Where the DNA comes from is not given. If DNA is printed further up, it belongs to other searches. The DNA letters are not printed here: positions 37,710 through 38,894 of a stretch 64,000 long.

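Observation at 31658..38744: Encapsulin shell gene in a two-gene operon with an uncharacterised cytoplasmic protein of about 2,025 aa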

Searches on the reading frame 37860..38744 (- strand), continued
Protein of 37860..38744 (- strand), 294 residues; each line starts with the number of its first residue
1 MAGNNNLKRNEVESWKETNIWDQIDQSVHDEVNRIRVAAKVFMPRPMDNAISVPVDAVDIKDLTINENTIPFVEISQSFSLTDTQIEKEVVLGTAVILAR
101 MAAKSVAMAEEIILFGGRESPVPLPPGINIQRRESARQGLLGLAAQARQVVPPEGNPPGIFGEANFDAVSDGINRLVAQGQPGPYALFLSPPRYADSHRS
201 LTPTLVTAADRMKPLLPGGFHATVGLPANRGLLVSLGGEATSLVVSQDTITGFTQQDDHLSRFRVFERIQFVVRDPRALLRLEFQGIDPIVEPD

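Call 75: search_protein_families(library=pfam, proteins=[L095:3613-11106:+, L101:10871-13861:+, L103:2527-4824:+, L099:2510-4915:+, L112:8042-9346:+, L108:2608-4155:+, L106:1060-1719:+], max_evalue=0.001)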
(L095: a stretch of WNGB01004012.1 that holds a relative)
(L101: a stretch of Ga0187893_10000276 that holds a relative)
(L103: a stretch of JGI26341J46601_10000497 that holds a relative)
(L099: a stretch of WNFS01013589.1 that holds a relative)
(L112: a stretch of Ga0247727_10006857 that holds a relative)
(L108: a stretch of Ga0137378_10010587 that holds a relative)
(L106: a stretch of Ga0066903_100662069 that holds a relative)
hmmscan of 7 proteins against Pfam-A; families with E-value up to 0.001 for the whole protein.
L095:3613-11106:+ (2498 aa): 3 families
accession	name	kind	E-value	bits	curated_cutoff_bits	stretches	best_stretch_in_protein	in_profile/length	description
PF20220.3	ABC_toxin_N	-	2.2e-46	157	27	1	1554-1677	1-122/122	ABC toxin N-terminal region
PF18413.7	Neuraminidase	-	5.5e-25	88.5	25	1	1707-1835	1-131/171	Neuraminidase-like domain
PF01471.23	PG_binding_1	-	1.2e-10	41.9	23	1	14-72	2-57/57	Putative peptidoglycan binding domain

L101:10871-13861:+ (997 aa): 2 families
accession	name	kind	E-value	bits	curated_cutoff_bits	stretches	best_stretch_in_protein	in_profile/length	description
PF04185.19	Phosphoesterase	-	4.6e-69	233.7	23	1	529-919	1-353/356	Phosphoesterase family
PF01471.23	PG_binding_1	-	8.5e-10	39.1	23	1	30-80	10-57/57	Putative peptidoglycan binding domain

L103:2527-4824:+ (766 aa): 2 families
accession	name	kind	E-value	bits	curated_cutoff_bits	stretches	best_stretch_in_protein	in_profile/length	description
PF00128.31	Alpha-amylase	-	2.5e-41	142.8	22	2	193-302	15-101/446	Alpha amylase, catalytic domain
PF01471.23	PG_binding_1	-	7.4e-08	32.9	23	1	20-79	1-57/57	Putative peptidoglycan binding domain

L099:2510-4915:+ (802 aa): 2 families
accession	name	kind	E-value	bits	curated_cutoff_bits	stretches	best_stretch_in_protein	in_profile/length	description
PF00128.31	Alpha-amylase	-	1.9e-41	143.2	22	2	227-370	15-137/446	Alpha amylase, catalytic domain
PF01471.23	PG_binding_1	-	6.7e-12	45.8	23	1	60-118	2-57/57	Putative peptidoglycan binding domain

L112:8042-9346:+ (435 aa): 1 family
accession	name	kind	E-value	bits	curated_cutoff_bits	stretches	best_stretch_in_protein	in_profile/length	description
PF01471.23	PG_binding_1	-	2.2e-07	31.4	23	1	25-83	2-57/57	Putative peptidoglycan binding domain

L108:2608-4155:+ (516 aa): 1 family
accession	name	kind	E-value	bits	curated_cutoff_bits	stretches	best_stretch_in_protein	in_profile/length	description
PF01471.23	PG_binding_1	-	5.6e-09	36.5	23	1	50-107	2-56/57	Putative peptidoglycan binding domain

L106:1060-1719:+ (220 aa): 0 families
